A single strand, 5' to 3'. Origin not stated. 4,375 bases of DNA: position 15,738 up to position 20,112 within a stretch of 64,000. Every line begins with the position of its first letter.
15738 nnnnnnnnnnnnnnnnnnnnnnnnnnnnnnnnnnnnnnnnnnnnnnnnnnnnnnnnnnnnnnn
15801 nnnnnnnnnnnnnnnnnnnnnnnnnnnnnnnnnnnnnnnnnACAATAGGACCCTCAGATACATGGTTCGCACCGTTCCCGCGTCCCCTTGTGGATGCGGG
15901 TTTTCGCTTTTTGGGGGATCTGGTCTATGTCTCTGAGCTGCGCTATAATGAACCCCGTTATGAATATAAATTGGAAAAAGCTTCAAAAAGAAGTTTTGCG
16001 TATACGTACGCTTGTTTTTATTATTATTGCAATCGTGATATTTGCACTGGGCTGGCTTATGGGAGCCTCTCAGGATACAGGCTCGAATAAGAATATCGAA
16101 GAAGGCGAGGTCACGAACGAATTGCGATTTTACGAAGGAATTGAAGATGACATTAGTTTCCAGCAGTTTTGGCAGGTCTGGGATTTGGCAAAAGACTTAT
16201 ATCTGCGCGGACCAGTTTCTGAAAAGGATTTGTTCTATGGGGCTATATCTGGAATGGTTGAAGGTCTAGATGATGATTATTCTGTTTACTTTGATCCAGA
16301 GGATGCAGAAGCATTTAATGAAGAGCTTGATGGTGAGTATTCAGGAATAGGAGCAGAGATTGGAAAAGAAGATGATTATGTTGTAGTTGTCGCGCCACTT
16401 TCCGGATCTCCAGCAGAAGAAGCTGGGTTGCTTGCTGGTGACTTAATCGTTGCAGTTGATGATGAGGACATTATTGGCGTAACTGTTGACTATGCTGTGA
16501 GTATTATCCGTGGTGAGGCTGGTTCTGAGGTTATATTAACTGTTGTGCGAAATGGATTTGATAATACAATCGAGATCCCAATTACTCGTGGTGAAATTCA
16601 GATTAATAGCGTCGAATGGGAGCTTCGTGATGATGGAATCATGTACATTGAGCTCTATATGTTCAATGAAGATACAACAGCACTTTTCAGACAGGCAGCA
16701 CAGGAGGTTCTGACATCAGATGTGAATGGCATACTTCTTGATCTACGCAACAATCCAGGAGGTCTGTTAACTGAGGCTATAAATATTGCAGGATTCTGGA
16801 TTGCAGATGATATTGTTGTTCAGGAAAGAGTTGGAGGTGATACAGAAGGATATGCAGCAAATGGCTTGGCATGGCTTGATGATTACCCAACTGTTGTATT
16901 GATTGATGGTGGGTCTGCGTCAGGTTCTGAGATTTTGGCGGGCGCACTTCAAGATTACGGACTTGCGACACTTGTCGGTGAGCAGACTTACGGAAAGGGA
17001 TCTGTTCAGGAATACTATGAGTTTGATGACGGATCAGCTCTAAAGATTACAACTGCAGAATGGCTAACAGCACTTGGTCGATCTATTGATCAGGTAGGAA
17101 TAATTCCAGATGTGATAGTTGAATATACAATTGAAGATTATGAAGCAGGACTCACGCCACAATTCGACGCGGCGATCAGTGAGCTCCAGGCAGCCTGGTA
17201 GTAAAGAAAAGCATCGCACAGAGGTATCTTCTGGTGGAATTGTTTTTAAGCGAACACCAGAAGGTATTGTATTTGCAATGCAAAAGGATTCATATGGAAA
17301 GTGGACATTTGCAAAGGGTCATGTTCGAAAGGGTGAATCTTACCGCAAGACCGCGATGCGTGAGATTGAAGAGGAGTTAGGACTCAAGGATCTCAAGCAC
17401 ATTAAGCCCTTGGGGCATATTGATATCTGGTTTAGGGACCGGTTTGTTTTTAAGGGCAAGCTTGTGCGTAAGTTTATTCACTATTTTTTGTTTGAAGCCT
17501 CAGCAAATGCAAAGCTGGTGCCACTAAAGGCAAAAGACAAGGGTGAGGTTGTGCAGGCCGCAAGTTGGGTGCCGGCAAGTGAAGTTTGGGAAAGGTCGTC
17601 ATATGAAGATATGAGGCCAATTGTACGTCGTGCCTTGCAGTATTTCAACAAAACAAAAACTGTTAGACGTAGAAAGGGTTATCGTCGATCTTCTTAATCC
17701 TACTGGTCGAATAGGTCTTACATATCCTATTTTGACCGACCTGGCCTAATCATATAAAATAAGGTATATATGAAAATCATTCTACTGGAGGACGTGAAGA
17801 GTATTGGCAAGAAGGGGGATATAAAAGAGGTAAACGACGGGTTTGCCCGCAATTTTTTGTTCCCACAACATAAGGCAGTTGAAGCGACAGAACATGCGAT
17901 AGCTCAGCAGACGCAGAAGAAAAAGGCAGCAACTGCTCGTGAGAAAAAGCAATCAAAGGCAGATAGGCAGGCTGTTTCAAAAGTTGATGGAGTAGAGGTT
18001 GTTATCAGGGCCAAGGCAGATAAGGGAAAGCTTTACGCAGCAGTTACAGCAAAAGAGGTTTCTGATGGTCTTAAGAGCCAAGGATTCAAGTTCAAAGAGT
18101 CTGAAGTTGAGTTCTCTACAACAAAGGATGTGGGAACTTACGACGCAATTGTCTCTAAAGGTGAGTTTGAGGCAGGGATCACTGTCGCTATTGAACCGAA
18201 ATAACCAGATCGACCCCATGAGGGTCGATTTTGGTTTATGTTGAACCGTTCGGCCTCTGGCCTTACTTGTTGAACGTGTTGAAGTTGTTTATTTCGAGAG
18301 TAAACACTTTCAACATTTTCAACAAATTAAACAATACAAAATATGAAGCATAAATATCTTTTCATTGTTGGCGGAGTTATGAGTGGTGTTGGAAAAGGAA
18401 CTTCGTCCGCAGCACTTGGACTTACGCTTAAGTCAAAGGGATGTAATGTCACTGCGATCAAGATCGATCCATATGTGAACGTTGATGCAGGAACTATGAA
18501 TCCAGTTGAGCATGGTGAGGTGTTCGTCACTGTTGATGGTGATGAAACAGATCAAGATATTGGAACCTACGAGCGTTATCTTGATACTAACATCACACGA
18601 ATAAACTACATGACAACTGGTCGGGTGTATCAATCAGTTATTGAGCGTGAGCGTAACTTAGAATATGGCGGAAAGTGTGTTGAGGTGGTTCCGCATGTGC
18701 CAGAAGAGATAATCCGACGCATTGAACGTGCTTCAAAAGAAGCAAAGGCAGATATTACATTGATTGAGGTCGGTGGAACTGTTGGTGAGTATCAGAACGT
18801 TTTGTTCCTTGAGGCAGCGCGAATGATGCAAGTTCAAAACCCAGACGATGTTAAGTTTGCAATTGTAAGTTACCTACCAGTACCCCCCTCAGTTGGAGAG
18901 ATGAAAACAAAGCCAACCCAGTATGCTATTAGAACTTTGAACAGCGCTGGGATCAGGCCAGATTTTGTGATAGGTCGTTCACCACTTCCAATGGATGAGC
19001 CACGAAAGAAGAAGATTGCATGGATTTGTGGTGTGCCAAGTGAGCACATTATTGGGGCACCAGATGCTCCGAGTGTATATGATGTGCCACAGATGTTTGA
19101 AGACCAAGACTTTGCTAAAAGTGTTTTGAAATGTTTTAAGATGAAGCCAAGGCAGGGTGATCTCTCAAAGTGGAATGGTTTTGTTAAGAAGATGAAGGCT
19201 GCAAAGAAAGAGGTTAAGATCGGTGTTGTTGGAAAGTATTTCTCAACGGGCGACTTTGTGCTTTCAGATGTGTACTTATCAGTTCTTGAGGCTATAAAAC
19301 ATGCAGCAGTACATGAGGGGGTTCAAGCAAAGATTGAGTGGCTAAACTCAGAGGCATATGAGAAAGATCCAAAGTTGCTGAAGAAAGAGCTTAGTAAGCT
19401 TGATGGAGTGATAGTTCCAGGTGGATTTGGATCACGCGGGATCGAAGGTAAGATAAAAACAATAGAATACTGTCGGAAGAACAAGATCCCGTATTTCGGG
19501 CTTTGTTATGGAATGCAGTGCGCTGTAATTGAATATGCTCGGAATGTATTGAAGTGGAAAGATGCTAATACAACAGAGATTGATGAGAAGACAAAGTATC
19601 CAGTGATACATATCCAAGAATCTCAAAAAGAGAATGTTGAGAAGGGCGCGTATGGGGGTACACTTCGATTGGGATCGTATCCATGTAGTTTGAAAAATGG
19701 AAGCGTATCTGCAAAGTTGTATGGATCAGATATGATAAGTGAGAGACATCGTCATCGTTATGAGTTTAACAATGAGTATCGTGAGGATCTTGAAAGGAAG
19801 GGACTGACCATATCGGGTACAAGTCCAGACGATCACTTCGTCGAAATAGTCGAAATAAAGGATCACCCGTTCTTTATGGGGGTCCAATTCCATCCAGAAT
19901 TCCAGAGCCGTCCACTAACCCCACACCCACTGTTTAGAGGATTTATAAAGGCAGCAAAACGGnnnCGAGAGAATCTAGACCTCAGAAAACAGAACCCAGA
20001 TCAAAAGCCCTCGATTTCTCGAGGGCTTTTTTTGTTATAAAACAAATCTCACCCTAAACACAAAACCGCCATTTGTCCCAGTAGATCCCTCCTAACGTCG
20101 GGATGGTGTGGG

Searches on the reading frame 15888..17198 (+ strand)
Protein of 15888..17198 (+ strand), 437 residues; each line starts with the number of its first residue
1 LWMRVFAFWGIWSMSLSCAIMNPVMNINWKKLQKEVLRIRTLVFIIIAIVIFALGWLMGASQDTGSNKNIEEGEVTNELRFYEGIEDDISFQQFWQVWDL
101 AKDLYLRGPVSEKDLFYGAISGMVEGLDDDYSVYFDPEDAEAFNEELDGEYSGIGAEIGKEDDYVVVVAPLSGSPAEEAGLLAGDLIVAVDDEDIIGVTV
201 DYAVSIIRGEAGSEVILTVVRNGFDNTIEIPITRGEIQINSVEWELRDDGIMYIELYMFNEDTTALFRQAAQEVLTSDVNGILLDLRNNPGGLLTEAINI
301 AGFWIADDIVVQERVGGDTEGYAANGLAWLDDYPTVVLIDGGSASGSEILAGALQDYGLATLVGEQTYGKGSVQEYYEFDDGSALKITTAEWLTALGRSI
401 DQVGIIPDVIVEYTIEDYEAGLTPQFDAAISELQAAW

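Call 56: search_protein_families(library=pfam, proteins=[window:15888-17198:+], max_evalue=0.00001)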
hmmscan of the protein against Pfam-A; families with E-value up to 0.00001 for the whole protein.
window:15888-17198:+ (437 aa): 5 families
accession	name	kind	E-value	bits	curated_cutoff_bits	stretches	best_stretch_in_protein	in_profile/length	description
PF03572.23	Peptidase_S41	-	4.5e-46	156.9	24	1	251-411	2-165/165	Peptidase family S41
PF17820.7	PDZ_6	-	3.9e-13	49.3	27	1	166-221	1-54/54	PDZ domain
PF13180.12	PDZ_2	-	2.1e-11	44.4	27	1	153-231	2-79/80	PDZ domain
PF22694.1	CtpB_N-like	-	6.8e-09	36.5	27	1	81-138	35-84/85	Activating protease CtpB N-terminal domain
PF00595.29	PDZ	-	3e-08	34.3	23.2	1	152-219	10-80/81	PDZ domain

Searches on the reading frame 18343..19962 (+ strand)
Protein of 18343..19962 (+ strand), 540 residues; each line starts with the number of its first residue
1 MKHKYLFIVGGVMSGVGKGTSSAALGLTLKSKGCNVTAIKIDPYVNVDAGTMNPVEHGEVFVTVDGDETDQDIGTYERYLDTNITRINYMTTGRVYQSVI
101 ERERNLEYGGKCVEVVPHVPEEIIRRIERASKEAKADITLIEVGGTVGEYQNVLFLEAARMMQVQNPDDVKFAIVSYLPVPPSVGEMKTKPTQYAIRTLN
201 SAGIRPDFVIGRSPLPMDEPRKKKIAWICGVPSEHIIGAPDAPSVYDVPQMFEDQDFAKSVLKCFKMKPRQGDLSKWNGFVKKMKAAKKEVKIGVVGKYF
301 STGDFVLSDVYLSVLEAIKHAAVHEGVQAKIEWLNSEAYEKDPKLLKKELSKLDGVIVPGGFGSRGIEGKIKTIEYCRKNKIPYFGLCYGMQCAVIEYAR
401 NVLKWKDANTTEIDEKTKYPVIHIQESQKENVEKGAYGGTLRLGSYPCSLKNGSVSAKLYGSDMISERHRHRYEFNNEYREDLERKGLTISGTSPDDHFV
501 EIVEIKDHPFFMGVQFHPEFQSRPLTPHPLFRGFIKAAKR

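Call 56: search_protein_families(library=pfam, proteins=[window:18343-19962:+], max_evalue=0.00001)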
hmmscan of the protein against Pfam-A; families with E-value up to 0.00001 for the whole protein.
window:18343-19962:+ (540 aa): 3 families
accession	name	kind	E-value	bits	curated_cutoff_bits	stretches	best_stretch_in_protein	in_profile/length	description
PF06418.20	CTP_synth_N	-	1.2e-97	326.9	26.1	1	4-267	1-265/265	CTP synthase N-terminus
PF00117.34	GATase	-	7.5e-43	146.8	22.8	1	307-536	2-189/190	Glutamine amidotransferase class-I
PF07722.19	Peptidase_C26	-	4.2e-09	36.9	20.5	1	372-519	96-219/219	Peptidase C26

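Call 67: find_homologous_proteins(query=window:18343-19962:+, max_evalue=1e-50)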
Query window:18343-19962:+ (540 aa): 8000 proteins with E <= 1e-50 among 8000 candidates; the best 120 are listed.
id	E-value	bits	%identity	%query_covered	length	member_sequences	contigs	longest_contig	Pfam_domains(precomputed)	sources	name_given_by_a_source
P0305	0.0e+0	1245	100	100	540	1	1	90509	PF07722.20,PF01656.30,PF06418.21,PF00117.35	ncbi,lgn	-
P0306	0.0e+0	1112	88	100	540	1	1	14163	PF07722.20,PF01656.30,PF06418.21,PF00117.35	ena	-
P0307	0.0e+0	1110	89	100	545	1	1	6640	PF07722.20,PF01656.30,PF06418.21,PF00117.35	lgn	-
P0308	0.0e+0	1084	87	100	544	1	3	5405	PF07722.20,PF01656.30,PF06418.21,PF00117.35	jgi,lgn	-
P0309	0.0e+0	1074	88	98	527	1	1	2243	PF07722.20,PF01656.30,PF06418.21,PF00117.35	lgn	-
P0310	0.0e+0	1059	84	100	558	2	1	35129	PF07722.20,PF01656.30,PF06418.21,PF00117.35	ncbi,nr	ncbi:CTP synthase [Patescibacteria group bacterium]|nr:CTP synthase [Patescibacteria group bacterium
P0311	0.0e+0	1046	83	100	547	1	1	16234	PF07722.20,PF01656.30,PF06418.21,PF00117.35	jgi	-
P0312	0.0e+0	1044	83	100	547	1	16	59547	PF07722.20,PF01656.30,PF06418.21,PF00117.35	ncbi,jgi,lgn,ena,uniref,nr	ncbi:MAG: hypothetical protein ACD_66C00244G0004 [uncultured bacterium]|uniref:CTP synthase n=1 Tax=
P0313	0.0e+0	1042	83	100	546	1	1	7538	PF07722.20,PF01656.30,PF06418.21,PF00117.35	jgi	jgi:CTP synthase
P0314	0.0e+0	1042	84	98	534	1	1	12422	PF07722.20,PF01656.30,PF06418.21,PF00117.35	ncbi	-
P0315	0.0e+0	1041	82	100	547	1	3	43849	PF07722.20,PF01656.30,PF06418.21,PF00117.35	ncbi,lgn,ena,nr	ncbi:MAG: CTP synthetase [Candidatus Uhrbacteria bacterium GW2011_GWB1_41_7]|nr:MAG: CTP synthetase 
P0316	0.0e+0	1041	82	100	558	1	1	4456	PF07722.20,PF01656.30,PF06418.21,PF00117.35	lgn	-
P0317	0.0e+0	1038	82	100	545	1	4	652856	PF07722.20,PF01656.30,PF06418.21,PF00117.35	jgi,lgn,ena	jgi:CTP synthase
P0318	0.0e+0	1034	82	100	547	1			PF07722.20,PF01656.30,PF06418.21,PF00117.35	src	-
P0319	0.0e+0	1019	82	98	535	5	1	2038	PF07722.20,PF01656.30,PF06418.21,PF00117.35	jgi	-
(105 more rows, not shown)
